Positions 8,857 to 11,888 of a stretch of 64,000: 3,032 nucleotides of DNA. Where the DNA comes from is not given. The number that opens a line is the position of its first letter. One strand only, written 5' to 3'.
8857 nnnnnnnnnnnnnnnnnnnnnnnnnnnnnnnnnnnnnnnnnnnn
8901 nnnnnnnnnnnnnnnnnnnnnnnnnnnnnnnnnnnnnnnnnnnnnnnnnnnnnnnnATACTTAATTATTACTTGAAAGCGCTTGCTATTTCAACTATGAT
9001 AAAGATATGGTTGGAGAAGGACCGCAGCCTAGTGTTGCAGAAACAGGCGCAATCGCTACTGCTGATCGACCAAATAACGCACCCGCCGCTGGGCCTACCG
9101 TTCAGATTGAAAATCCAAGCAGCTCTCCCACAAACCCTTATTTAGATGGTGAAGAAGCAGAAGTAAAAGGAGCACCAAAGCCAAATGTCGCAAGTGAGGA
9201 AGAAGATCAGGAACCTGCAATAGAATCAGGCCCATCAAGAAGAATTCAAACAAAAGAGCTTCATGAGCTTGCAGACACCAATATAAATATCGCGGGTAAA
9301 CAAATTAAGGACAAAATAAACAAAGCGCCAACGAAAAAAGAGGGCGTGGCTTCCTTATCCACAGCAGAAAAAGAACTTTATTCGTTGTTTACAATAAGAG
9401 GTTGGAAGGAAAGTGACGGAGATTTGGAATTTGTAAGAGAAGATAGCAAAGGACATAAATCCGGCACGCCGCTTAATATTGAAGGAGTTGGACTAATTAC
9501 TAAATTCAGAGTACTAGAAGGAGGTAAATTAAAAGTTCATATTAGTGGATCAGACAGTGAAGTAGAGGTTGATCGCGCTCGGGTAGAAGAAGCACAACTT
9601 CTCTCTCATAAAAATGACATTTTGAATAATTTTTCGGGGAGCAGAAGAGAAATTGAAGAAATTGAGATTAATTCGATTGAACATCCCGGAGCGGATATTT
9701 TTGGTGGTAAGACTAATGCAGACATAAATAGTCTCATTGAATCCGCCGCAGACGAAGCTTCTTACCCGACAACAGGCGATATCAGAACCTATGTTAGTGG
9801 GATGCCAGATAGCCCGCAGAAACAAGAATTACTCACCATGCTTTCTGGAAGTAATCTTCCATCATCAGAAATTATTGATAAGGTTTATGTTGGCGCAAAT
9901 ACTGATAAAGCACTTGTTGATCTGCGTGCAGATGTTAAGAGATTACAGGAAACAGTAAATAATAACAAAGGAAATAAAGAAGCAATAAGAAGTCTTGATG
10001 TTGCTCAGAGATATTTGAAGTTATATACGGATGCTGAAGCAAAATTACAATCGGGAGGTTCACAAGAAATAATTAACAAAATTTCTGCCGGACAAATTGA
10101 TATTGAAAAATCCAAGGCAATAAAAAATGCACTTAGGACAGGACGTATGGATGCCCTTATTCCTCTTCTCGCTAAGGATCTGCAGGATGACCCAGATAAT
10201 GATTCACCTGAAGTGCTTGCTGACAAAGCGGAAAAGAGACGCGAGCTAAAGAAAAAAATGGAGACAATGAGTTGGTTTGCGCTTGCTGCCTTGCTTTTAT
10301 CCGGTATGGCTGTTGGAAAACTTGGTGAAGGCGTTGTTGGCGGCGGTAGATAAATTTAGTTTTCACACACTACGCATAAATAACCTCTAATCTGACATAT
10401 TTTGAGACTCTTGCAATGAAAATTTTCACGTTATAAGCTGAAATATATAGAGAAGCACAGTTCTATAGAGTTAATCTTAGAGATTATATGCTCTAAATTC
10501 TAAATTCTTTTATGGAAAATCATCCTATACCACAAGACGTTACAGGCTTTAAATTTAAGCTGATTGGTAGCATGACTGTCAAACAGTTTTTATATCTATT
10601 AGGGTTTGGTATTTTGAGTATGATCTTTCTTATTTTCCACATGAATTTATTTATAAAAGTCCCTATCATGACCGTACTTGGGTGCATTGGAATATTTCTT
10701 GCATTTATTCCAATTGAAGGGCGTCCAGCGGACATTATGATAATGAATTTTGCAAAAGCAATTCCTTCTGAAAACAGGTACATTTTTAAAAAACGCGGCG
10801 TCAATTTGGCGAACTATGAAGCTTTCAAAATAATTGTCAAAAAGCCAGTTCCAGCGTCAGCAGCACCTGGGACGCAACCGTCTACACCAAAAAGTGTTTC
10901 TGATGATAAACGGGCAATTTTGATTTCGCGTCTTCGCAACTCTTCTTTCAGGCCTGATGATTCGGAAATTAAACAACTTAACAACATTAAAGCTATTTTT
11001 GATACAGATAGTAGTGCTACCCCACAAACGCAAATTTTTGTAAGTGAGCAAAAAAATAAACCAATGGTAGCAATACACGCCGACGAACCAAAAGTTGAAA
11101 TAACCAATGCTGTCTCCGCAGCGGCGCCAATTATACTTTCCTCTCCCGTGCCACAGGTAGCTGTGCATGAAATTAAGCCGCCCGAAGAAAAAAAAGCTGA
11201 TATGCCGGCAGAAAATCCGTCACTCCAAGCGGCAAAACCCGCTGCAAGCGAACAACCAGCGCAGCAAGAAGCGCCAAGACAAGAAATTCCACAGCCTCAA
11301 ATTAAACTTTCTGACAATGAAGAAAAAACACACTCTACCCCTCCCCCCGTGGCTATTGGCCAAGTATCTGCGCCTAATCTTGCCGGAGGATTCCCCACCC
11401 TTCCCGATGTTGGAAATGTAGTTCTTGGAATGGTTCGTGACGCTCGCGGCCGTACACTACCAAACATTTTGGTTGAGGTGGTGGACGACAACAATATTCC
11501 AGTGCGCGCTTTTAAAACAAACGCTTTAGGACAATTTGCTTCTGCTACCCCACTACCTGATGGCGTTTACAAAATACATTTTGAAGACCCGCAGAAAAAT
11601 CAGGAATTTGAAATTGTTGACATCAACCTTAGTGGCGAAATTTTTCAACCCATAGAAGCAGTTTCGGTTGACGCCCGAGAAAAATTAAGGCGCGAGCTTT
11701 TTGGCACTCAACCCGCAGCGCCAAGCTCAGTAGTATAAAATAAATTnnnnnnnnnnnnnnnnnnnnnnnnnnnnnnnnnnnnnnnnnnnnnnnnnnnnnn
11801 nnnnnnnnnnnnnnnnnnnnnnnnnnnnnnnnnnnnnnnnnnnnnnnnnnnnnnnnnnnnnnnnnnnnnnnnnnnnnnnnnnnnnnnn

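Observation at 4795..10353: Divergent pair of large unknown proteins: 1033-aa coiled-coil protein with a buried glycine-zipper hairpin, and a 448-aa tail-anchored acidic protein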

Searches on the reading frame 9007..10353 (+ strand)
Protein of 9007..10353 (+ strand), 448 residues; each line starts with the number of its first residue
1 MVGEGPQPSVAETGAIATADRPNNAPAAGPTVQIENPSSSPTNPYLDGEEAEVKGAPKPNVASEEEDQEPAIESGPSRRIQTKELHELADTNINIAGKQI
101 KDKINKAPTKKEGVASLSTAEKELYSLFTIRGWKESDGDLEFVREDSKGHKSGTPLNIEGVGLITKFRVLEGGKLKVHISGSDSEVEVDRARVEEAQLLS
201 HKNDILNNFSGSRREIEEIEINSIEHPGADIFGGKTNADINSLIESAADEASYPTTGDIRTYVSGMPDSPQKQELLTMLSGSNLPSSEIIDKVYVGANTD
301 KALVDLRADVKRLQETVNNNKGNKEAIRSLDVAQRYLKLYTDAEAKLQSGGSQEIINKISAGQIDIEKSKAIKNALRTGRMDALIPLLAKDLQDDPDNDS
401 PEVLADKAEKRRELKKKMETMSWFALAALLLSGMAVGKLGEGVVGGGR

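Call 4: search_protein_families(library=pfam, proteins=[window:9007-10353:+], max_evalue=0.1)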
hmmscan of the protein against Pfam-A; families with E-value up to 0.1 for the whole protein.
window:9007-10353:+ (448 aa): 1 family
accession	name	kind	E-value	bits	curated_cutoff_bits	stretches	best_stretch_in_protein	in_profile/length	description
PF03466.25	LysR_substrate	-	0.023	14.5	28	0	332-366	24-58/209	LysR substrate binding domain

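Call 5: search_protein_families(library=ncbifam, proteins=[window:9007-10353:+], max_evalue=0.1)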
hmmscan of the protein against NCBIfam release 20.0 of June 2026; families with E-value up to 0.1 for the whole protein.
window:9007-10353:+ (448 aa): 2 families
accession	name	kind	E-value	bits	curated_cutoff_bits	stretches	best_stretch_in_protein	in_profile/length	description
NF041434.1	UmoC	subfamily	0.059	13.5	120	0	311-349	40-77/105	UmoC family flagellar biogenesis regulator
NF051434.1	ArfA_OmpATb_N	equivalog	0.095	13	81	0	257-300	8-51/114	channel-forming protein ArfA/OmpATb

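Call 10: find_homologous_proteins(query=window:9007-10353:+)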
Query window:9007-10353:+ (448 aa): 1 proteins with E <= 0.001 among 8000 candidates.
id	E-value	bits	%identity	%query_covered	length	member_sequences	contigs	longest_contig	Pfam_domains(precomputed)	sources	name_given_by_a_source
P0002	6.6e-285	962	100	100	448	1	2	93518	-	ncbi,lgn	-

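Call 60: search_solved_structures(query=A3, max_evalue=1)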
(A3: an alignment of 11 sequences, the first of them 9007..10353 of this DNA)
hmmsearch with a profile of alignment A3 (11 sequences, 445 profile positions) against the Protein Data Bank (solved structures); distinct sequences matched with E-value up to 1: 12.
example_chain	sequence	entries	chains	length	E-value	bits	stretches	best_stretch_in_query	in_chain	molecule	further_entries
3cwb_A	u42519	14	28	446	0.00098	21.6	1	177-301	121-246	MITOCHONDRIAL UBIQUINOL-CYTOCHROME-C REDUCTASE COMPLEX CORE PROTEIN I | UBIQUINOL-CYTOCHROME-C REDUCTASE COMPLEX CORE PROTEIN I, MITOCHONDRIAL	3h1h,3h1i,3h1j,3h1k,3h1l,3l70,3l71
5cwd_A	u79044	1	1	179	0.029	16.8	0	228-257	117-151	Designed helical repeat protein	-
4gjg_A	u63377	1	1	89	0.3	13.5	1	330-390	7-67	Troponin C, slow skeletal and cardiac muscles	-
9k8i_A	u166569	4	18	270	0.31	13.4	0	350-383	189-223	Cage-t32-Zn1-HEHE-36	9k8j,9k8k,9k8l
5u35_A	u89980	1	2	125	0.37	13.2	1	359-410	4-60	De novo NTF2 with large cavity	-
8qq8_A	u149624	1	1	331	0.38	13.1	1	356-406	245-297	5,10-methylenetetrahydromethanopterin reductase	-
8qpl_A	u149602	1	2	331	0.38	13.1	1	356-406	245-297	5,10-methylenetetrahydromethanopterin reductase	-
8qpm_A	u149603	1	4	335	0.38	13.1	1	356-406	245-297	5,10-methylenetetrahydromethanopterin reductase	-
1r2u_A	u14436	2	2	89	0.41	13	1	331-390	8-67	troponin C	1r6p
9dt9_A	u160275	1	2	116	0.57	12.5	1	322-400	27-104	231_C2_TrkA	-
3a1y_G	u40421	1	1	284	0.91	11.9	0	228-250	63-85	Acidic ribosomal protein P0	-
5tph_A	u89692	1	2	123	0.94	11.8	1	361-410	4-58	de novo NTF2 homodimer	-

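Call 68: predict_structure(protein=window:9007-10353:+)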
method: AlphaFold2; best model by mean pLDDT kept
length: 448 residues; sequences in the alignment: 1
mean_pLDDT: 44.9   pTM: 0.21
mean pLDDT of the five models: 44.9, 44.3, 44.1, 42.7, 42.6
residues with pLDDT >= 90: 0; 70-90: 44; 50-70: 93; < 50: 311
segments of 3 or more residues with pLDDT < 50: 1-90, 126-164, 192-260, 281-301, 347-364, 371-386, 388-396, 414-448
pLDDT, mean of each block of 10 residues (from residue 1): 32 29 32 33 37 33 32 30 41 62 72 68 46 39 35 41 50 55 56 43 33 30 26 35 34 37 54 56 41 36 66 81 75 71 54 41 46 44 47 45 51 45 38 33 29
secondary structure, 60 per line:
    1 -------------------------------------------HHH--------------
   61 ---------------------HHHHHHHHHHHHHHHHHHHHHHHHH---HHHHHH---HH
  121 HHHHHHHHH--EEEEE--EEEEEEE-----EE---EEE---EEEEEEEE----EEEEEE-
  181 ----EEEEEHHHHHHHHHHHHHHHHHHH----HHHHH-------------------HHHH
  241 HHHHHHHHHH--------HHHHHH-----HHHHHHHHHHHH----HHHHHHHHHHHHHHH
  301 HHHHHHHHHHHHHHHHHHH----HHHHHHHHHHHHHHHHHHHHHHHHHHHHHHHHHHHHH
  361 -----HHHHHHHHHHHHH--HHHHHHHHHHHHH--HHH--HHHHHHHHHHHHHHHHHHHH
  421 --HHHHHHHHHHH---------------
elements in order: H82-106 H110-115 H119-129 E132-136 E139-145 E156-158 E162-169 E174-179 E185-189 H190-208 H213-217 H237-250 H259-264 H270-281 H286-319 H324-360 H366-378 H381-393 H401-420 H423-433
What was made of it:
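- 9007..10353 (+): TA: 448-aa acidic protein. It has a disordered Pro/Ser-rich N-terminus, a small beta region, helices and a C-terminal hydrophobic tail. It is transcribed divergently from BIG. The single-sequence AlphaFold model is poor (pLDDT 45) (call 68).
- Tried and rejected: The single-sequence model is unusable (pLDDT 45, call 68), so I did not run a fold search on it.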

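Call 79: search_protein_families(library=phrogs, proteins=[window:9007-10353:+], max_evalue=0.01)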
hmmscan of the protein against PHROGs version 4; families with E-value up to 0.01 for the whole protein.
window:9007-10353:+ (448 aa): 1 family
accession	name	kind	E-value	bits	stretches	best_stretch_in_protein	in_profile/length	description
phrog_5311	-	DNA, RNA and nucleotide metabolism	0.0078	15.5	0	296-356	40-99/692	helicase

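Call 80: search_protein_families(library=padloc, proteins=[window:9007-10353:+], max_evalue=0.01)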
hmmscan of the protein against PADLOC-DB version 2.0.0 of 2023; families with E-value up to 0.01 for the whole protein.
window:9007-10353:+ (448 aa): 0 families

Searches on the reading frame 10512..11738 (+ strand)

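Call 4: search_protein_families(library=pfam, proteins=[window:10512-11738:+], max_evalue=0.1)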
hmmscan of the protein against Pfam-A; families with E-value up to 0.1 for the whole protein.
window:10512-11738:+ (408 aa): 2 families
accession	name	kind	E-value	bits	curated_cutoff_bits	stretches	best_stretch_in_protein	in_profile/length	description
PF12666.12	PrgI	-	3.4e-06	27.9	27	1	5-82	1-80/91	PrgI family protein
PF13620.12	CarboxypepD_reg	-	9.2e-06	26.4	32.3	1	304-361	2-58/82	Carboxypeptidase regulatory-like domain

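Call 5: search_protein_families(library=ncbifam, proteins=[window:10512-11738:+], max_evalue=0.1)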
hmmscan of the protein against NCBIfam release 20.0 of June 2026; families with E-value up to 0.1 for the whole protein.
window:10512-11738:+ (408 aa): 0 families
